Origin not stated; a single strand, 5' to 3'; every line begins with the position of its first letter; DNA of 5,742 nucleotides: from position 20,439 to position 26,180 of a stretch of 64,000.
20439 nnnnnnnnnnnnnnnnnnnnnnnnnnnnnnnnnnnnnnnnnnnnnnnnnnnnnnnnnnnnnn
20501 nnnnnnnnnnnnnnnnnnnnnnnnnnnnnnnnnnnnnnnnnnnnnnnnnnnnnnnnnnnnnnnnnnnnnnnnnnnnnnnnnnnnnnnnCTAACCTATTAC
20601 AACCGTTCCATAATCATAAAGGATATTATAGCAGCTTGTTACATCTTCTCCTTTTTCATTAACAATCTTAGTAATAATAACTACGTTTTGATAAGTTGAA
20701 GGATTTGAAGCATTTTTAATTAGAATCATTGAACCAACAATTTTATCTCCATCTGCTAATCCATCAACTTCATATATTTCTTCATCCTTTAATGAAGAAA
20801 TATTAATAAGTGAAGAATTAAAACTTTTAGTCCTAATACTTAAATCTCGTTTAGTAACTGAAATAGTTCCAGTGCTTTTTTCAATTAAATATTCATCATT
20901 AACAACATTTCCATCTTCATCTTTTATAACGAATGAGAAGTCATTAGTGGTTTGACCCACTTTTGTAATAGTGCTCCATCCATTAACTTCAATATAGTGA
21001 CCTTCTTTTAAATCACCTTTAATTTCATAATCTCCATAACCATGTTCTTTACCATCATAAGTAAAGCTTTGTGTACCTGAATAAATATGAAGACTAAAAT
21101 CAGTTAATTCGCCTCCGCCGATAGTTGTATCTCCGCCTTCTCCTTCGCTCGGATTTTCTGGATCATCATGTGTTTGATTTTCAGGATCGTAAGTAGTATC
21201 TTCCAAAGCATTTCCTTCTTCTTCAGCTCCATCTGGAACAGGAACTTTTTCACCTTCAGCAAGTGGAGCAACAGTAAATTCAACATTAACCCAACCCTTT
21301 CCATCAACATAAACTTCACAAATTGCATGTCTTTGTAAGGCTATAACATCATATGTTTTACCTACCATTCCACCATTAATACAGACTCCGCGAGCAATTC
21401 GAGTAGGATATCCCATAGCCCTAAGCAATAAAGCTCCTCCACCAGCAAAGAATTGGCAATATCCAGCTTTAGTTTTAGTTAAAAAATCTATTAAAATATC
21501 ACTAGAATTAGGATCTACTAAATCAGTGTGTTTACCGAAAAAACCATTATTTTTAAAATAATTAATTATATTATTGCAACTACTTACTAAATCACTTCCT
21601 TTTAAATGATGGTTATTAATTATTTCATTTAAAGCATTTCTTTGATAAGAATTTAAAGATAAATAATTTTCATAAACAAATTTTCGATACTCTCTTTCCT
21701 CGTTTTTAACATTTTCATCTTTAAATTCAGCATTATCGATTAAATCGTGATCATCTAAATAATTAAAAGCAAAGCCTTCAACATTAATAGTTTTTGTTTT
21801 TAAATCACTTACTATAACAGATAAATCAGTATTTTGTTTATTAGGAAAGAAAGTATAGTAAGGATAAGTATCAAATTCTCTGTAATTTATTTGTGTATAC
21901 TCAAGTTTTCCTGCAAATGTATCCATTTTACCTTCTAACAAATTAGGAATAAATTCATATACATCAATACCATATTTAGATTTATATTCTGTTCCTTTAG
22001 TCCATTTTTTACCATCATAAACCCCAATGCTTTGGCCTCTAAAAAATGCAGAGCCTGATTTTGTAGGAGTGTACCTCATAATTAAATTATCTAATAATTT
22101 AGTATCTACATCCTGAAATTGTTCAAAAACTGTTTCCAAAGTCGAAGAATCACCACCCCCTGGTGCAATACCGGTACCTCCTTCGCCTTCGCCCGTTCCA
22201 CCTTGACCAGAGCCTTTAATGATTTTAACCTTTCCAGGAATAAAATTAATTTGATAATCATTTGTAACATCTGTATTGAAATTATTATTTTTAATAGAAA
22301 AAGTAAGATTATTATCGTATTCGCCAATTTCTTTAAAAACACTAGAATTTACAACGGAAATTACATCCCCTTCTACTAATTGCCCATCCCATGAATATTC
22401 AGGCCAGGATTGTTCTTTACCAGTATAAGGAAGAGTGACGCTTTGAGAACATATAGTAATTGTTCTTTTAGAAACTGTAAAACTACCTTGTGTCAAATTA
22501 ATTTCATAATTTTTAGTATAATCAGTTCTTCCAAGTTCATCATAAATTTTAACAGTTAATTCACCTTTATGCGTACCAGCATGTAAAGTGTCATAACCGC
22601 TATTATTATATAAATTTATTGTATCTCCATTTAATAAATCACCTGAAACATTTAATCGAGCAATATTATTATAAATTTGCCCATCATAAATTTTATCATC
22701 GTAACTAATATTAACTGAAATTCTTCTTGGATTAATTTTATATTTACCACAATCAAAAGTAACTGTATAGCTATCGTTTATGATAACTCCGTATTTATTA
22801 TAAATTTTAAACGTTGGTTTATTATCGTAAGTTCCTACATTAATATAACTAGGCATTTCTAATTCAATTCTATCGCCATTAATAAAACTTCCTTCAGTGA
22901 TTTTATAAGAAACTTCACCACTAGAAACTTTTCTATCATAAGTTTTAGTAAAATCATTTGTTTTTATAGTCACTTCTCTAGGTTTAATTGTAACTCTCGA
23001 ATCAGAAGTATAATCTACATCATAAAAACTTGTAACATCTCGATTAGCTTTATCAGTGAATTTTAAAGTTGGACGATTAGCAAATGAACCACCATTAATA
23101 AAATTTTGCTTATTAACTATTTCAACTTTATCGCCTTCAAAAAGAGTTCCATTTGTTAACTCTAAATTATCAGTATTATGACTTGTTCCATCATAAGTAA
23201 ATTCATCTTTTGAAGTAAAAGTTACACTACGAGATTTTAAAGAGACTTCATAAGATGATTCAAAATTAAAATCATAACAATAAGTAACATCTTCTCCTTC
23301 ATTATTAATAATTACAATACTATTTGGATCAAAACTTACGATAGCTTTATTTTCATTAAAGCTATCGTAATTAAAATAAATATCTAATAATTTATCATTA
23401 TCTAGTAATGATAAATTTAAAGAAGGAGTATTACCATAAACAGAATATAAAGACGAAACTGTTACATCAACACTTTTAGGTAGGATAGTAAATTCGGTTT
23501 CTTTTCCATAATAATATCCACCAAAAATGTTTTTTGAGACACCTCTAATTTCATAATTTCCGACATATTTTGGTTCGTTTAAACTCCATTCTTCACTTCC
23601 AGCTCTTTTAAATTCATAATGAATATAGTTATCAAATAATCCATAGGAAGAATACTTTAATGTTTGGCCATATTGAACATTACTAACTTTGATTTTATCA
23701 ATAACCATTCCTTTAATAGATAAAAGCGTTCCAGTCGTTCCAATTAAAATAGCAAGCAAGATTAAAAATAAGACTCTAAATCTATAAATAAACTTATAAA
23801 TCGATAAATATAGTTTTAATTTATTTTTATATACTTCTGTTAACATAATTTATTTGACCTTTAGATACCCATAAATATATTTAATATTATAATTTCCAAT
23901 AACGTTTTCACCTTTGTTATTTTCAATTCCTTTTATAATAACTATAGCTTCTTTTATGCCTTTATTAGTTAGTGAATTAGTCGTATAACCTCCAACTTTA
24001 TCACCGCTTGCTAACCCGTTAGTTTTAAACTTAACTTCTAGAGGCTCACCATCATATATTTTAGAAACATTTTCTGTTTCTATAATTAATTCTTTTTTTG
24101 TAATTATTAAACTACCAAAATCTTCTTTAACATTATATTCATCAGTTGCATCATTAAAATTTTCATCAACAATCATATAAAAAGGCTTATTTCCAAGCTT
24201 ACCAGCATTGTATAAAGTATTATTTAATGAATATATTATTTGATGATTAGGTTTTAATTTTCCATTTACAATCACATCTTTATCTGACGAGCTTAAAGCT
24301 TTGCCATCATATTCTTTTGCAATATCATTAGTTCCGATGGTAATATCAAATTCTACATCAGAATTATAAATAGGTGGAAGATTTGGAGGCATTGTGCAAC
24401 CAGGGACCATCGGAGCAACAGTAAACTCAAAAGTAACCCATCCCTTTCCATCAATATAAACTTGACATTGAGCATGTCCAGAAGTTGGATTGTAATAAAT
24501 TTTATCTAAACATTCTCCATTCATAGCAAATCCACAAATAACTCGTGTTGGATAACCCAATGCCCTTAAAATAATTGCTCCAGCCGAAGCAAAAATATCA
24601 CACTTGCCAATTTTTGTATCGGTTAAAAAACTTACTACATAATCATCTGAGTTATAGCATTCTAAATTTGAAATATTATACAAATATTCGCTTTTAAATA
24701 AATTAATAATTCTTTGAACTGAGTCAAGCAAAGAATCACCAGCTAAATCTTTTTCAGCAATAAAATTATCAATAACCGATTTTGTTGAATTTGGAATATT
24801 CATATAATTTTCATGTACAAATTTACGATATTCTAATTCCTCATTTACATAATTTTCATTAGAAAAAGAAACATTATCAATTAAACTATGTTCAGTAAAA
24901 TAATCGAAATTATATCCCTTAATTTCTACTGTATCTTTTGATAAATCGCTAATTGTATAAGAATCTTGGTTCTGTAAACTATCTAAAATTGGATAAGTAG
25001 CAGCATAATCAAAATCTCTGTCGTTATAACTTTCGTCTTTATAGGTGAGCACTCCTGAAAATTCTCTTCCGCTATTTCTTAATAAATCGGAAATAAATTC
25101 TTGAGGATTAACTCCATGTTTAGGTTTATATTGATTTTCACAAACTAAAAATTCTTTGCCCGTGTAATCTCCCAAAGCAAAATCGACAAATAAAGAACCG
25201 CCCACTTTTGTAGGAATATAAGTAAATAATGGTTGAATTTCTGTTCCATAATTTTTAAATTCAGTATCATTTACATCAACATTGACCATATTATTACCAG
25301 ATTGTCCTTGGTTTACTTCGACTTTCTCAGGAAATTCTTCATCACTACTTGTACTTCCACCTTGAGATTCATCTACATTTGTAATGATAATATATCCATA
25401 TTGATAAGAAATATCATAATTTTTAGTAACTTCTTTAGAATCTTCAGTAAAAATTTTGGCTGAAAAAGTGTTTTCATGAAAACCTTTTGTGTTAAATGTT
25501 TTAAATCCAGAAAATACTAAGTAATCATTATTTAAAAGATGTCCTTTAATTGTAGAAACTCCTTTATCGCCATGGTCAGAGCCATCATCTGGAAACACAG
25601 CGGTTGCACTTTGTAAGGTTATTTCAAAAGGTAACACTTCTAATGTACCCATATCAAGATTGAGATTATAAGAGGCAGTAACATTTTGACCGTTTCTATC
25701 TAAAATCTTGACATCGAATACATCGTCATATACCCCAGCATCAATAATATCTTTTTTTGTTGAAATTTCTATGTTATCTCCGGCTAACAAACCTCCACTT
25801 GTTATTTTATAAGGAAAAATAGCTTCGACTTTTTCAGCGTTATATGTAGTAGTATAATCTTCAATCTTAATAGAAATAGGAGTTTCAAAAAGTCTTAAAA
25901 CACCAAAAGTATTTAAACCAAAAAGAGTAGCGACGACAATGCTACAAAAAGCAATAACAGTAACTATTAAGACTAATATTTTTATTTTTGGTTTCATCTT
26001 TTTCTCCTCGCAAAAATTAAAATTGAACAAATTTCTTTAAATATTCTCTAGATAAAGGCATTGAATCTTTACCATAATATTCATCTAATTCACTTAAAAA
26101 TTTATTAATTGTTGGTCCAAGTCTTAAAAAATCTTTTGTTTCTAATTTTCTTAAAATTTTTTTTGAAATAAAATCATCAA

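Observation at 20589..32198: Six-gene translationally coupled operon: BspA-LRR membrane protein, two TM-anchored McrB-family GTPases flanking a coiled-coil protein, and two TM-anchored transglutaminase-like proteins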

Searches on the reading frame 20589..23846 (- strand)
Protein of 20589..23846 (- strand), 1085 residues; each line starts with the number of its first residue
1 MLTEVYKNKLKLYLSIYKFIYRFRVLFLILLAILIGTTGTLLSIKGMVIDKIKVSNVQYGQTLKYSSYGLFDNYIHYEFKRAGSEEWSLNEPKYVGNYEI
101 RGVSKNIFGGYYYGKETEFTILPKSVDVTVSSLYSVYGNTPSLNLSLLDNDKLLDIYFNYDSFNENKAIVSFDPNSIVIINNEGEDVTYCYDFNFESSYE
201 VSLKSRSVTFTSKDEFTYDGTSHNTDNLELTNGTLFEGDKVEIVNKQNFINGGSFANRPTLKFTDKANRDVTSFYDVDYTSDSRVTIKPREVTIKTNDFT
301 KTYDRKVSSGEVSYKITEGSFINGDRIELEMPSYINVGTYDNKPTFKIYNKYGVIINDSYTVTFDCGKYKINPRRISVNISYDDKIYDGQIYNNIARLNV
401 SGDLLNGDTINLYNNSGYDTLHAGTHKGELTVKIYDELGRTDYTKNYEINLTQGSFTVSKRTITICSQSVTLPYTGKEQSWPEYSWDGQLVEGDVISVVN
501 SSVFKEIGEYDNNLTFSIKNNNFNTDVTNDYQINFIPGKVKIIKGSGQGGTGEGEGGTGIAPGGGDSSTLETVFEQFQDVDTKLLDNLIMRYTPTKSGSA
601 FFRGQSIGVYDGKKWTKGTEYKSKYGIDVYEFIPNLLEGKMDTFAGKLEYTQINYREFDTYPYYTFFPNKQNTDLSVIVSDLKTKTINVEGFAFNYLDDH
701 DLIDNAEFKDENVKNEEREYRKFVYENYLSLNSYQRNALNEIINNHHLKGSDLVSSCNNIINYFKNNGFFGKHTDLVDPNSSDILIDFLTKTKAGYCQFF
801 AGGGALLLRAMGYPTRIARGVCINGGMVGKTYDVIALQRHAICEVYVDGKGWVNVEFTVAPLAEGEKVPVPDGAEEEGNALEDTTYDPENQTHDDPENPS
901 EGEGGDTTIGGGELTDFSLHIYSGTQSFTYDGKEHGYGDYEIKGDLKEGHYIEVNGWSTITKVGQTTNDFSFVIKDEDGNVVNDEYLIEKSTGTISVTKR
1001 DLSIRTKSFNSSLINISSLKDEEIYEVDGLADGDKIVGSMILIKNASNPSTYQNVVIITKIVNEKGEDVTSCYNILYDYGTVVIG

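Call 4: search_protein_families(library=pfam, proteins=[window:20589-23846:-], max_evalue=0.1)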
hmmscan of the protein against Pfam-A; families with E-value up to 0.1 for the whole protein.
window:20589-23846:- (1085 aa): 1 family
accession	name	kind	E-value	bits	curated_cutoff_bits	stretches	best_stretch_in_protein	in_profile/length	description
PF01841.26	Transglut_core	-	4.6e-10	40.2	23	1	757-856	18-107/108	Transglutaminase-like superfamily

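Call 5: search_protein_families(library=padloc, proteins=[window:20589-23846:-], max_evalue=0.1)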
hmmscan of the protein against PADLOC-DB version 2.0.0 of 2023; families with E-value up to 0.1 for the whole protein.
window:20589-23846:- (1085 aa): 0 families

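Call 6: search_protein_families(library=ncbifam, proteins=[window:20589-23846:-], max_evalue=0.1)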
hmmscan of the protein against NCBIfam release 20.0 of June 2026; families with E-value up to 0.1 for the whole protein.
window:20589-23846:- (1085 aa): 0 families

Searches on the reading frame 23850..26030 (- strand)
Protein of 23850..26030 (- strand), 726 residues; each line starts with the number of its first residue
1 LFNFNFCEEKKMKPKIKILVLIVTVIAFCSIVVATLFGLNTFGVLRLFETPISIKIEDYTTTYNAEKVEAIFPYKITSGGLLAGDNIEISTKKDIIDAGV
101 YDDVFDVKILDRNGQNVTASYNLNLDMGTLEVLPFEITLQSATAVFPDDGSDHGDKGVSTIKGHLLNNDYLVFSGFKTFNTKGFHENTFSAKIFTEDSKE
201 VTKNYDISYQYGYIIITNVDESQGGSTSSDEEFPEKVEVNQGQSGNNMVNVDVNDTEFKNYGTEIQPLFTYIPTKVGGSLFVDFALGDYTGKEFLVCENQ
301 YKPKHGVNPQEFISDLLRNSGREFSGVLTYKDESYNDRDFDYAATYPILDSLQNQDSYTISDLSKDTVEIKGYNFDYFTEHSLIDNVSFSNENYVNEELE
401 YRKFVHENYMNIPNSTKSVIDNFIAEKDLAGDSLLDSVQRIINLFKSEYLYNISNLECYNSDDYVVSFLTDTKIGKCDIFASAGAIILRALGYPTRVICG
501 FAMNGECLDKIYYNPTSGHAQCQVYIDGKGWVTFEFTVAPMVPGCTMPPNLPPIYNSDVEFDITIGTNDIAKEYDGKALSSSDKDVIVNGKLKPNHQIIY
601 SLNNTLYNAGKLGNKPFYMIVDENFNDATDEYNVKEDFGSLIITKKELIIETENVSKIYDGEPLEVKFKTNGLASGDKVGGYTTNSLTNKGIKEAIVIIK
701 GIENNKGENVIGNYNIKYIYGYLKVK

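Call 4: search_protein_families(library=pfam, proteins=[window:23850-26030:-], max_evalue=0.1)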
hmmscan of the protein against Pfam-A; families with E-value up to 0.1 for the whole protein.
window:23850-26030:- (726 aa): 3 families
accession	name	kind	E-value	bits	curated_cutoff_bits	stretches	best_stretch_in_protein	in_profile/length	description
PF01841.26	Transglut_core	-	4.5e-14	53.1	23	1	433-535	13-107/108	Transglutaminase-like superfamily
PF13012.11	MitMem_reg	-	0.024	14.9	26.6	1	587-628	51-92/113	Maintenance of mitochondrial structure and function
PF15941.10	FidL_like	-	0.043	14.7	27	1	387-441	16-70/87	FidL-like putative membrane protein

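Call 5: search_protein_families(library=padloc, proteins=[window:23850-26030:-], max_evalue=0.1)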
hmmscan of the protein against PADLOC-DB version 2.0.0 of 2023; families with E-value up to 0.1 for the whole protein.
window:23850-26030:- (726 aa): 0 families

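Call 6: search_protein_families(library=ncbifam, proteins=[window:23850-26030:-], max_evalue=0.1)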
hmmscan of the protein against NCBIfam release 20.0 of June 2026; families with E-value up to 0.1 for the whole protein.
window:23850-26030:- (726 aa): 0 families

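Call 34: search_solved_structures(query=window:23850-26030:-, max_evalue=1, show_alignments=2)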
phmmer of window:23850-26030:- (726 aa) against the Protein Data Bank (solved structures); distinct sequences matched with E-value up to 1: 9.
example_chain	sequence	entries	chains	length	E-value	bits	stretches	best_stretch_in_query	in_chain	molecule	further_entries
6g49_A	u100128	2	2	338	0.0001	23.9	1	462-537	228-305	Protein-glutamine gamma-glutamyltransferase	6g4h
3isr_A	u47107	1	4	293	0.021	16.3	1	448-538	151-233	Transglutaminase-like enzymes, putative cysteine protease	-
1kv3_A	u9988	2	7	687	0.13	13.6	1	472-502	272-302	Protein-glutamine gamma-glutamyltransferase | Transglutaminase 2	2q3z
6kzb_A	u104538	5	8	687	0.32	12.4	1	472-502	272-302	Protein-glutamine gamma-glutamyltransferase 2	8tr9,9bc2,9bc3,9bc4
3s3j_A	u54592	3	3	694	0.32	12.3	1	472-502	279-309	Protein-glutamine gamma-glutamyltransferase 2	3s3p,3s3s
4pyg_A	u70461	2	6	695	0.32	12.3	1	472-502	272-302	Protein-glutamine gamma-glutamyltransferase 2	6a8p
3ly6_A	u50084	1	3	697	0.33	12.3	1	472-502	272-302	Protein-glutamine gamma-glutamyltransferase 2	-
30uc_A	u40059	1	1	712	0.34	12.3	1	472-501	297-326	Protein-glutamine gamma-glutamyltransferase 2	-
1g0d_A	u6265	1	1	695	0.35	12.2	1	471-503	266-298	PROTEIN-GLUTAMINE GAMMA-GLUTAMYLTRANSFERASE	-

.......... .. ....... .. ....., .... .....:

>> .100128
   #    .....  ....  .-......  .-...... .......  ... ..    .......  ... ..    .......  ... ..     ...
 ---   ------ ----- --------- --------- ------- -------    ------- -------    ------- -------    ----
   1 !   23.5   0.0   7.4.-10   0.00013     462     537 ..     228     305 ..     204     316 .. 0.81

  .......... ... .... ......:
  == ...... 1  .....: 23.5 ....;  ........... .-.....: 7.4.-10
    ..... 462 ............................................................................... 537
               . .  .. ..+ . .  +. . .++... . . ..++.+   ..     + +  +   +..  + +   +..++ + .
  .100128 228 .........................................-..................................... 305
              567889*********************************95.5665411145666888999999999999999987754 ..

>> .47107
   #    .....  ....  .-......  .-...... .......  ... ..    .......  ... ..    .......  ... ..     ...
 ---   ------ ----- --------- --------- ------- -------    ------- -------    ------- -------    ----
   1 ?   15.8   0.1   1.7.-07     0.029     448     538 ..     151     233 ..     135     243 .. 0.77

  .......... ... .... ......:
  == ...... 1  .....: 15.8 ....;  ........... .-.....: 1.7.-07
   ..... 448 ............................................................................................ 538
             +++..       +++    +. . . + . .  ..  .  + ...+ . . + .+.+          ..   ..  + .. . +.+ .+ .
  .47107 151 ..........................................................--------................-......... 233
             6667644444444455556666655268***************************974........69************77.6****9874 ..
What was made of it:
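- On Transglutaminase-like (papain-fold) superfamily: The alignment to 6g49 places Glu where that enzyme has Asp (call 34).
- The TG cores resemble PDB 6g49, which I take to be TgpA (call 34).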
